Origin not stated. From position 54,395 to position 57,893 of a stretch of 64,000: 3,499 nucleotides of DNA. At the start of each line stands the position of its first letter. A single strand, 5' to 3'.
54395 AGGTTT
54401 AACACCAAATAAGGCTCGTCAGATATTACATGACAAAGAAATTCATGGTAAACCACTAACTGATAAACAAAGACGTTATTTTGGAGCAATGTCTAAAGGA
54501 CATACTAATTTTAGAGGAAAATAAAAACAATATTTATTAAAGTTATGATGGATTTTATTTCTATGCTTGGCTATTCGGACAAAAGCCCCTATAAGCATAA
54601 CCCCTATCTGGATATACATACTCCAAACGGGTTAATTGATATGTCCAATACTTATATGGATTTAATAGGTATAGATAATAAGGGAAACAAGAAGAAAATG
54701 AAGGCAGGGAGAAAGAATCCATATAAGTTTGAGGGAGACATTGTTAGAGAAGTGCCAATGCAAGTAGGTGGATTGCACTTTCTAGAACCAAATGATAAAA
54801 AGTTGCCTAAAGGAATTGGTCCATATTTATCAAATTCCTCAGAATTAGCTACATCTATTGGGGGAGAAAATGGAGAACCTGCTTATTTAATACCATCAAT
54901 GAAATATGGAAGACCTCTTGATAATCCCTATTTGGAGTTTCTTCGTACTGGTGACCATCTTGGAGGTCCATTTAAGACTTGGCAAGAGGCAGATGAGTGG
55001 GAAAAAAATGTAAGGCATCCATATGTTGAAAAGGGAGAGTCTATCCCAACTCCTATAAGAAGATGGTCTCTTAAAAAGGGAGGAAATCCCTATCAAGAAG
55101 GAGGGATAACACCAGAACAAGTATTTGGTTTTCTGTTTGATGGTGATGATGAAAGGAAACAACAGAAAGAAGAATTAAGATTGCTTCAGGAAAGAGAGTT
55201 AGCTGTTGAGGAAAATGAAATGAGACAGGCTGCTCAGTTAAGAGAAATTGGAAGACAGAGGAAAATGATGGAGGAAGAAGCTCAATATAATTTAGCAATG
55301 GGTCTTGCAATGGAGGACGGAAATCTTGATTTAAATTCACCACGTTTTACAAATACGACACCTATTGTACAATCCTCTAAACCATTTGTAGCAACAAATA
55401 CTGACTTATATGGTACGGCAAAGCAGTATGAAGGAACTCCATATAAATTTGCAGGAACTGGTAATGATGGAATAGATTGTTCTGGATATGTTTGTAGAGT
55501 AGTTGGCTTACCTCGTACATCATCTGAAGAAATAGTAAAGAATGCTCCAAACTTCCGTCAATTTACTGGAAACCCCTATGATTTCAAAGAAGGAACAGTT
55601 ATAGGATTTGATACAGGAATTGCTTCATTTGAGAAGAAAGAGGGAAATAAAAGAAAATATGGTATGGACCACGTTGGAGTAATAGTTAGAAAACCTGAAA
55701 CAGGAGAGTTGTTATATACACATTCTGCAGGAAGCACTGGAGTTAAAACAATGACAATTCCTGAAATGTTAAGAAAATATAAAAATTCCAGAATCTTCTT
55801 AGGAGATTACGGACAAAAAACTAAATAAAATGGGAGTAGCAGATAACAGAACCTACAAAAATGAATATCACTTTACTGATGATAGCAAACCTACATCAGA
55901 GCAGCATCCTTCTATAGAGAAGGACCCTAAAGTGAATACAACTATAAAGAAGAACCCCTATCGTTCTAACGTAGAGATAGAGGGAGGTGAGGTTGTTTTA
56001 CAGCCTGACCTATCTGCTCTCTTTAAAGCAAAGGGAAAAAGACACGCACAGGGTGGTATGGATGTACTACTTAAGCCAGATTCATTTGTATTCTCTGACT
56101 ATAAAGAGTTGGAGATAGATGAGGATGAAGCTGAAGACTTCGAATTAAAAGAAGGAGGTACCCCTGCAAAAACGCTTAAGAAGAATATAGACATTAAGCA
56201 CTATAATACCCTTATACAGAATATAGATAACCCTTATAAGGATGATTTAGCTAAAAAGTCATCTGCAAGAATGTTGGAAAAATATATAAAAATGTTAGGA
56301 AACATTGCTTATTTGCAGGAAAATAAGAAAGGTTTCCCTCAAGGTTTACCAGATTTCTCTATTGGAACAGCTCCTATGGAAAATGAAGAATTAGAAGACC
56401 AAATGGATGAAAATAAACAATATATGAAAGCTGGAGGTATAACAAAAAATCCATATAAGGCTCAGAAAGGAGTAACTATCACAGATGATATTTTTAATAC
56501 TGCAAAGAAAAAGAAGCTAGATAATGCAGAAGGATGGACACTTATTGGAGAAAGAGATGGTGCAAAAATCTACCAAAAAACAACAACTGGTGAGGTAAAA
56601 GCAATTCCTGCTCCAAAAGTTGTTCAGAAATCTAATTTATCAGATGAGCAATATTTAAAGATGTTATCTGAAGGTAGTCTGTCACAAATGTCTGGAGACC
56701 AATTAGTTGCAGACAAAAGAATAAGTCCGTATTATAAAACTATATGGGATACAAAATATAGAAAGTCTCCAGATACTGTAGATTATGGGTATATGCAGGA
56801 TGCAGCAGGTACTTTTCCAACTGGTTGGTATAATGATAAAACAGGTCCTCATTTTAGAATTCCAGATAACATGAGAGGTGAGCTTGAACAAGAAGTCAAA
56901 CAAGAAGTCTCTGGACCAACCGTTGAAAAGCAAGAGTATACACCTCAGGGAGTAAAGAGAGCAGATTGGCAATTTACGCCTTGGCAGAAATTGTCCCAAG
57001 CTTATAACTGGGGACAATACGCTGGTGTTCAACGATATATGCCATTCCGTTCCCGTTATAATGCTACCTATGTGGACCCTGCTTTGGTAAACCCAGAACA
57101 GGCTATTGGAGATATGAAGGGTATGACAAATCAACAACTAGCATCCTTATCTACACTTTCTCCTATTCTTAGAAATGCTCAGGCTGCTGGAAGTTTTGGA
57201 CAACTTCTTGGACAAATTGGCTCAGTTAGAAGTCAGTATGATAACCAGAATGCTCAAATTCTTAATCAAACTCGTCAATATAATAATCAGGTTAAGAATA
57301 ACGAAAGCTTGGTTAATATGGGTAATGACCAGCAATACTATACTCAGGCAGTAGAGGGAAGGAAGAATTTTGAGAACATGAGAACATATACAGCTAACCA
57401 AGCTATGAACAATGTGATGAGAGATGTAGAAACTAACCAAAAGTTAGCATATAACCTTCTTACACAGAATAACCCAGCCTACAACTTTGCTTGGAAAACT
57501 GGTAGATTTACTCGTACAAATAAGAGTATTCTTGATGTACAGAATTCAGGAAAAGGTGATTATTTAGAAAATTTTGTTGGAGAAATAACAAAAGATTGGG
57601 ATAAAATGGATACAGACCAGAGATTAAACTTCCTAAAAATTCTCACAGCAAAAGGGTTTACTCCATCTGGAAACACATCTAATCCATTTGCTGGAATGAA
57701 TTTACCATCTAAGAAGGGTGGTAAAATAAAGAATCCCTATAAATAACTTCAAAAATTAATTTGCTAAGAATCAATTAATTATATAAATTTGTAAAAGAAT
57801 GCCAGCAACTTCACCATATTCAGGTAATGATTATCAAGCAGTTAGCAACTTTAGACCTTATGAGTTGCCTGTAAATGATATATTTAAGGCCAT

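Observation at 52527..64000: Module of very large virion proteins with two different peptidoglycan-remodelling domains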

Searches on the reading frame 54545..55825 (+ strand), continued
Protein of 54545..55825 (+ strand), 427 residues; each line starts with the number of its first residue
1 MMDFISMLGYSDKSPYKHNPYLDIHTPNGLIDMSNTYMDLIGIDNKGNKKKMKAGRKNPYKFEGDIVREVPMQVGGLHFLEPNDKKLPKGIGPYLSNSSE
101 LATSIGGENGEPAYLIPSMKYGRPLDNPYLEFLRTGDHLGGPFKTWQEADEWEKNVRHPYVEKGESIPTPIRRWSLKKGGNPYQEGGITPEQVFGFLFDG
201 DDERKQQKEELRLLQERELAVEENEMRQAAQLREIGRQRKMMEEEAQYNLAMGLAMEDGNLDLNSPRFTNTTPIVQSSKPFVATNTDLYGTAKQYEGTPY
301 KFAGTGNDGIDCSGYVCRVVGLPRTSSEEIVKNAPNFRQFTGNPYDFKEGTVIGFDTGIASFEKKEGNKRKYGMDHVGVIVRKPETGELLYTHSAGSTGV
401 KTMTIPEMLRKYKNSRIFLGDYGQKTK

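Call 62: search_protein_families(library=pfam, proteins=[P0101, P0174, L005:12216-15065:+, L005:8997-9926:+], max_evalue=0.05)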
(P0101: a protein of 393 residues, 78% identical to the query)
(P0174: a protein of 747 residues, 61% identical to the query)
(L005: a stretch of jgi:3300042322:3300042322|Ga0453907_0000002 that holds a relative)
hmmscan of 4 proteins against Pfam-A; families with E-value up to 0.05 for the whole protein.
P0101 (393 aa): 0 families

P0174 (747 aa): 0 families

L005:12216-15065:+ (950 aa): 5 families
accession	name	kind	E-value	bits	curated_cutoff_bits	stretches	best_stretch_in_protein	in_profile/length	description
PF21672.2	COMM_HN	-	0.00053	20.9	23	0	863-894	69-100/103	COMMD2-7/10, HN domain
PF12637.14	TSCPD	-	0.015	16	22.8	0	667-701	39-67/88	TSCPD domain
PF22562.2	UBA_7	-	0.015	15.6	27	0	875-891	3-19/48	UBA-like domain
PF12169.13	DNA_pol3_gamma3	-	0.015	15.5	24.4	0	857-883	31-57/143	DNA polymerase III subunits gamma and tau domain III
PF00627.37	UBA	-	0.034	14.5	22.4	1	875-892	4-21/37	UBA/TS-N domain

L005:8997-9926:+ (310 aa): 2 families
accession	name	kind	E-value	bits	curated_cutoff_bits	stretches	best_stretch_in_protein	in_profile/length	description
PF12662.13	cEGF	-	0.038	14.3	26.6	1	3-13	4-14/24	Complement Clr-like EGF-like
PF19079.5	CFSR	-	0.05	14.3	27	0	215-233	12-30/49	Collagen-flanked surface repeat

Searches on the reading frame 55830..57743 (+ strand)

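Call 6: search_protein_families(library=pfam, proteins=[window:55830-57743:+], max_evalue=0.1)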
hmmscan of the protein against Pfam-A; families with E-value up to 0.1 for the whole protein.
window:55830-57743:+ (638 aa): 2 families
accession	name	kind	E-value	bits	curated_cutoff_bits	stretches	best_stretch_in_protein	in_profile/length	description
PF01074.27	Glyco_hydro_38N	-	0.011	15.7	25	1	378-524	146-238/270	Glycosyl hydrolases family 38 N-terminal domain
PF02838.20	Glyco_hydro_20b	-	0.028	15.6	26.1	1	185-258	30-100/124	Glycosyl hydrolase family 20, domain 2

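Call 7: search_protein_families(library=phrogs, proteins=[window:55830-57743:+], max_evalue=0.01)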
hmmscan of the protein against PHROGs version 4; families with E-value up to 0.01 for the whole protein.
window:55830-57743:+ (638 aa): 0 families
